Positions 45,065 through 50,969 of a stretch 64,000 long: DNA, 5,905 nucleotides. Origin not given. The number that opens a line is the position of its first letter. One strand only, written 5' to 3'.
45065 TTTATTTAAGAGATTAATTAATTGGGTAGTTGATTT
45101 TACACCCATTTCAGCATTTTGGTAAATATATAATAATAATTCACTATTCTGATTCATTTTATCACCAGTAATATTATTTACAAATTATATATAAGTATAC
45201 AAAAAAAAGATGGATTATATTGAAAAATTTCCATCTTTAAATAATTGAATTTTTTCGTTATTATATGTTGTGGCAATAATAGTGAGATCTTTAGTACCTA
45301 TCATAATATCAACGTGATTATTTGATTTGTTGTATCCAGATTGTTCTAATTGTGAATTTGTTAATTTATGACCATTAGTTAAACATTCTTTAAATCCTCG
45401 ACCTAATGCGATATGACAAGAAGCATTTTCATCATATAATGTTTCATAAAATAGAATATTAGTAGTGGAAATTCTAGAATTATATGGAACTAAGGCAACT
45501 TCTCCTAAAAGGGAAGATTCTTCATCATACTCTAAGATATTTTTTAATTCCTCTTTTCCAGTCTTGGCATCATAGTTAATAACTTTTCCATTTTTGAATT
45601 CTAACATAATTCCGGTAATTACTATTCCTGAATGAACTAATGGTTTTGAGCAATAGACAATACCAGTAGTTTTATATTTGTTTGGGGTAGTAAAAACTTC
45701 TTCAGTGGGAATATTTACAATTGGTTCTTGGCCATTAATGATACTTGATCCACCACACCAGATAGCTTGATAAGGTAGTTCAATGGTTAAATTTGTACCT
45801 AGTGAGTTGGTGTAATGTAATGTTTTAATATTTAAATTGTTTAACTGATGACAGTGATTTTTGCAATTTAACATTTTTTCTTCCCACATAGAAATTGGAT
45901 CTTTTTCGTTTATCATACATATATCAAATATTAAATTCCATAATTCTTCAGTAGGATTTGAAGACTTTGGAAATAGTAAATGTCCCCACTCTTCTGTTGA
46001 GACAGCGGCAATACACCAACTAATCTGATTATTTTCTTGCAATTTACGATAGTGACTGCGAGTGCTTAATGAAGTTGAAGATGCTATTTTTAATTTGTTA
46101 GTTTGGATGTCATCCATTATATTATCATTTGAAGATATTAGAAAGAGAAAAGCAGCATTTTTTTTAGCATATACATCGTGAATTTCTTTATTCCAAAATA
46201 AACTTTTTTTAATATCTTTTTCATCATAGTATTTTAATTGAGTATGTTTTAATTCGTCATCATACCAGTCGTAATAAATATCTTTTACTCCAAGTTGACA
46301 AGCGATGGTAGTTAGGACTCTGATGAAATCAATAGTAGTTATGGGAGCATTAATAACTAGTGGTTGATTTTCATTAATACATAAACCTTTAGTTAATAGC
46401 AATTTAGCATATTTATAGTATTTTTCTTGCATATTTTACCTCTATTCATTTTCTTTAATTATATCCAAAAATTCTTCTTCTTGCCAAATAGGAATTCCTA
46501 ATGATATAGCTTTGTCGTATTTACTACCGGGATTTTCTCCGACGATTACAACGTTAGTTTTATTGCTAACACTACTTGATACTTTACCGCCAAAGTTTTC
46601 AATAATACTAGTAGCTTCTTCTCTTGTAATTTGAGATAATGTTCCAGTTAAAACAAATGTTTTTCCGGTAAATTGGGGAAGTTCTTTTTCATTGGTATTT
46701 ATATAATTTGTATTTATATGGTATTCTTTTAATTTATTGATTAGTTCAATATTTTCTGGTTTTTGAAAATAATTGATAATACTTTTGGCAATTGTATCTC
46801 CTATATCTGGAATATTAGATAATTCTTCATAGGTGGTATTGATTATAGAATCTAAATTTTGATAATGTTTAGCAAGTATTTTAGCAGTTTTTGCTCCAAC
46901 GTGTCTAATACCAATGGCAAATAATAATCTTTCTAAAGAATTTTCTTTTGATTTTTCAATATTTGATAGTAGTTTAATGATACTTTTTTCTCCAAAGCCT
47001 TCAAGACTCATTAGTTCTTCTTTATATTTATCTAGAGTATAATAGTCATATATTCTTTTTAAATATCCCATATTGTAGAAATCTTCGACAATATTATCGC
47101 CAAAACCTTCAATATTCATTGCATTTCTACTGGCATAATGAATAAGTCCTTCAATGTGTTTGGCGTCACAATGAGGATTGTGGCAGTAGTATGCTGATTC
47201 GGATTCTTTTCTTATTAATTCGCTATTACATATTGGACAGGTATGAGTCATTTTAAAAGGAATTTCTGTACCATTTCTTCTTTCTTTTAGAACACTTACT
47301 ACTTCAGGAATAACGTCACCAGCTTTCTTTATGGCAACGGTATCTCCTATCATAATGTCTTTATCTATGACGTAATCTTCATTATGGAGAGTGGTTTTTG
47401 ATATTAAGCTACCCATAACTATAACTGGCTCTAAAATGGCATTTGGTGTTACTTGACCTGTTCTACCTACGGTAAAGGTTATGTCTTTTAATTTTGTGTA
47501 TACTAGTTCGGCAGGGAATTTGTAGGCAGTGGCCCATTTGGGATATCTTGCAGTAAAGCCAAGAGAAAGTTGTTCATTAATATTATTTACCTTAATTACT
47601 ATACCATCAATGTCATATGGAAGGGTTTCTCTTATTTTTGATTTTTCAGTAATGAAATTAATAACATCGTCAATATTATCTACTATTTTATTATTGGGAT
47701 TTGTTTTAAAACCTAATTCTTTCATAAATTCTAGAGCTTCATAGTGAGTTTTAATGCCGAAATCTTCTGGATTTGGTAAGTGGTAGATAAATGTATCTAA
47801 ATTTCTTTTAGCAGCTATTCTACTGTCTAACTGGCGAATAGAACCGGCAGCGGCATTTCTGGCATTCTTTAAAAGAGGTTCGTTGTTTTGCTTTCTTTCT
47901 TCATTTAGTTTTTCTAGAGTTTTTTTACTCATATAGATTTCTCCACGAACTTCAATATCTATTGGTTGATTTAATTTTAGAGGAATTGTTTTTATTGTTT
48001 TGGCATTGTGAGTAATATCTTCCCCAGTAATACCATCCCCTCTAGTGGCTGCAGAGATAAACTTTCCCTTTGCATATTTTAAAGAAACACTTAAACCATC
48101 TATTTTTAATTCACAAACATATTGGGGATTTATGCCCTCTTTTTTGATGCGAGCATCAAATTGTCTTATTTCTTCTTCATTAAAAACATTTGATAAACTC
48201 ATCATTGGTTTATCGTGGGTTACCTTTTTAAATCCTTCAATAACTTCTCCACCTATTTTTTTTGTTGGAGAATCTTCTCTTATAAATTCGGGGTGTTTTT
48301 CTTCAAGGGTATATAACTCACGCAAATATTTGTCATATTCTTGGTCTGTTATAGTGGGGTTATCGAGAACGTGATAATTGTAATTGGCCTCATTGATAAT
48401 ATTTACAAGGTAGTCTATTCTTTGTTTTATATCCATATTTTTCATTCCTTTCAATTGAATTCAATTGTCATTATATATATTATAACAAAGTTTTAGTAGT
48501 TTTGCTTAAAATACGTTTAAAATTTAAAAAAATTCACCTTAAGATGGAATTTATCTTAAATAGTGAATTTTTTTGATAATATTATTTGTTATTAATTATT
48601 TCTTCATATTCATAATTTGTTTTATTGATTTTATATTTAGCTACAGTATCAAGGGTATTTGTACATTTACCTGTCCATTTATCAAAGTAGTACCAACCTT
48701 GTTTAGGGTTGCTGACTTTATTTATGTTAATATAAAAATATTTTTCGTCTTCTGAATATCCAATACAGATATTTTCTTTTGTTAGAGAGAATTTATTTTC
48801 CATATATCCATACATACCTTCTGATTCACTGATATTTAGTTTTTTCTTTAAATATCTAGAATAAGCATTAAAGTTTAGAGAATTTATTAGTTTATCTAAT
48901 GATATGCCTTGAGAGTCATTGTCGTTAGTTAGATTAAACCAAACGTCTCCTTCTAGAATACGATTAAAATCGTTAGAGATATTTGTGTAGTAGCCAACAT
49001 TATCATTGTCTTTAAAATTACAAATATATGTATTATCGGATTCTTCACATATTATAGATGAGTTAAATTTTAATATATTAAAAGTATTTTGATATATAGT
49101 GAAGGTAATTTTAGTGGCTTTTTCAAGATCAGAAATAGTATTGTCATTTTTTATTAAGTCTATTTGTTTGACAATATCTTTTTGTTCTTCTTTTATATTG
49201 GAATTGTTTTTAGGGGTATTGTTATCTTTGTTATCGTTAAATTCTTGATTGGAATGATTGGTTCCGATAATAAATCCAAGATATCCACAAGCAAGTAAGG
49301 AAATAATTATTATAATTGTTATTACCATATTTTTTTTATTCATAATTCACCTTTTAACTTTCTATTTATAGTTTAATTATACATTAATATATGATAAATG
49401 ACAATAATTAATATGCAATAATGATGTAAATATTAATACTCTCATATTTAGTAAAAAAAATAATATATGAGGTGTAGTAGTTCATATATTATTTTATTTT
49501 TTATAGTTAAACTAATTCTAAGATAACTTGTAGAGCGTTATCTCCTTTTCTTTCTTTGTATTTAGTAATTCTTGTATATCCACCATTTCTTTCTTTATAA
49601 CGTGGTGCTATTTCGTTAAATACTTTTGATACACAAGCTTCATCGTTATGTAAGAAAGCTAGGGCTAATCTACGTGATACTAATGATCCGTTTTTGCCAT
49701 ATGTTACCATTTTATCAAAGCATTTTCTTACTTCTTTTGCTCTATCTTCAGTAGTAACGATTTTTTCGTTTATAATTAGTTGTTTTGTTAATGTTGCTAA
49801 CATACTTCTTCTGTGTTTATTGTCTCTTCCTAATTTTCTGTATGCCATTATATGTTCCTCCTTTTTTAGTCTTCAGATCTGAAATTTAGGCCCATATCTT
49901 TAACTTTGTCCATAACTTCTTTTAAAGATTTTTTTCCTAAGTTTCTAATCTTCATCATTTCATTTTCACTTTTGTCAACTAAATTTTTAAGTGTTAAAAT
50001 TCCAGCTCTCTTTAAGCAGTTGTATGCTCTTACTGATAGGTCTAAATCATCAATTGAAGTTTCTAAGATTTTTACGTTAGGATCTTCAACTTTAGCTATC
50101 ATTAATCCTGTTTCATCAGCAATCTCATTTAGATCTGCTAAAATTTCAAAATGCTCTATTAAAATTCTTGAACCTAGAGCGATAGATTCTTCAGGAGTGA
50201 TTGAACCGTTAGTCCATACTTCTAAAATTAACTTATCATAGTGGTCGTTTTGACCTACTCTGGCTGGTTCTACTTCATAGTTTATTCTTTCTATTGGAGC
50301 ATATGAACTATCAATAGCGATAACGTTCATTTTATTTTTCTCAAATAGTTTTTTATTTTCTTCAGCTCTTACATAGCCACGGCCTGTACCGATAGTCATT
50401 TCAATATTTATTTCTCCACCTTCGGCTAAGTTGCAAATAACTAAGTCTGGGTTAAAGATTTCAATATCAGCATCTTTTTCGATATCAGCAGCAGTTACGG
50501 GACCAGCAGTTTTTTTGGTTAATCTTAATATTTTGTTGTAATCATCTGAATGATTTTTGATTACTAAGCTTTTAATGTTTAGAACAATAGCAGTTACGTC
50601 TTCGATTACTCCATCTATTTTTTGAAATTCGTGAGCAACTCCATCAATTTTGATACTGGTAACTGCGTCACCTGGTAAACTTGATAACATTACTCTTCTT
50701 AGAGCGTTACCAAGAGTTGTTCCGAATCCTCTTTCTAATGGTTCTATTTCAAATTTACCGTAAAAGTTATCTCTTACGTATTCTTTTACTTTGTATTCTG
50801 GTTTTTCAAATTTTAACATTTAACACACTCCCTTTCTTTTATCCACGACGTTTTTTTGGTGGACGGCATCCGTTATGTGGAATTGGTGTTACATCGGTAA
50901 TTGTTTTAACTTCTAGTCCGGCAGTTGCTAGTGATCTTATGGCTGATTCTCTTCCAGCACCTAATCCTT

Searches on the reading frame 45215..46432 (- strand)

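Call 33: search_protein_families(library=pfam, proteins=[window:45215-46432:-], max_evalue=0.001)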
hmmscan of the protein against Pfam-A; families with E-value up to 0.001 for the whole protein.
window:45215-46432:- (405 aa): 1 family
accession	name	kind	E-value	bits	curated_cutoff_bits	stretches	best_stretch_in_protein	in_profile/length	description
PF02073.20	Peptidase_M29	-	5.5e-130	434.3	27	1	2-403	2-406/406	Thermophilic metalloprotease (M29)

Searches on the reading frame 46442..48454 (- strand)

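Call 33: search_protein_families(library=pfam, proteins=[window:46442-48454:-], max_evalue=0.001)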
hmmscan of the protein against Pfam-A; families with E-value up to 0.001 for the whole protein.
window:46442-48454:- (670 aa): 11 families
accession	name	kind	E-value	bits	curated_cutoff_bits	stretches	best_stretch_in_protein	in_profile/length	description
PF01653.23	DNA_ligase_aden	-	7.6e-94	314.4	27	1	74-316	3-253/253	NAD-dependent DNA ligase adenylation domain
PF03120.22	DNA_ligase_OB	-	5.5e-32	109.9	32.9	1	320-396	2-78/79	NAD-dependent DNA ligase OB-fold domain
PF12826.13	HHH_2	-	8.8e-25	87.1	27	1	509-572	1-64/64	Helix-hairpin-helix motif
PF00533.33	BRCT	-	6.6e-21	74.8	21.3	1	593-666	4-78/78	BRCA1 C Terminus (BRCT) domain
PF14520.12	HHH_5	-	1.4e-09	38.8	27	1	514-563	5-55/57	Helix-hairpin-helix domain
PF03119.21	DNA_ligase_ZBD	-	1.8e-09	37.8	25.8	1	405-431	1-27/27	NAD-dependent DNA ligase C4 zinc finger domain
PF12738.14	PTCB-BRCT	-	5.4e-07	30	22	1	610-656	12-58/63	twin BRCT domain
PF22745.1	Nlig-Ia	-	2.4e-06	28.6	27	1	12-58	5-51/92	DNA ligase-like, N-terminal NAD+-binding domain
PF16589.12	BRCT_2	-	9.4e-06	26.3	27.3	1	594-660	2-68/86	BRCT domain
PF00633.29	HHH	-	2.9e-05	24.1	24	0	534-562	2-30/30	Helix-hairpin-helix motif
PF01367.25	5_3_exonuc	-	0.00034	21.5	40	0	515-541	22-48/97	5'-3' exonuclease, C-terminal SAM fold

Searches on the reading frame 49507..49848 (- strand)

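Call 33: search_protein_families(library=pfam, proteins=[window:49507-49848:-], max_evalue=0.001)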
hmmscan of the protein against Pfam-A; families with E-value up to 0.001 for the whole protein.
window:49507-49848:- (113 aa): 1 family
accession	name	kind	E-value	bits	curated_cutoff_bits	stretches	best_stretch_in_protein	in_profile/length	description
PF01196.24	Ribosomal_L17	-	2.7e-34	118.4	27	1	16-113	1-97/97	Ribosomal protein L17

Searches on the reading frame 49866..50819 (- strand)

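Call 33: search_protein_families(library=pfam, proteins=[window:49866-50819:-], max_evalue=0.001)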
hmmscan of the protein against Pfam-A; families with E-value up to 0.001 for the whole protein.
window:49866-50819:- (317 aa): 3 families
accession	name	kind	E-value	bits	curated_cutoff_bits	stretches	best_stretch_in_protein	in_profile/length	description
PF01000.31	RNA_pol_A_bac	-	1.9e-33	115.6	33.9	1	56-173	1-118/119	RNA polymerase Rpb3/RpoA insert domain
PF03118.21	RNA_pol_A_CTD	-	1.3e-25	89.4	23.8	1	248-307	7-66/67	Bacterial RNA polymerase, alpha chain C terminal domain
PF01193.29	RNA_pol_L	-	1.1e-23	83.2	24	1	26-224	1-74/74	RNA polymerase Rpb3/Rpb11 dimerisation domain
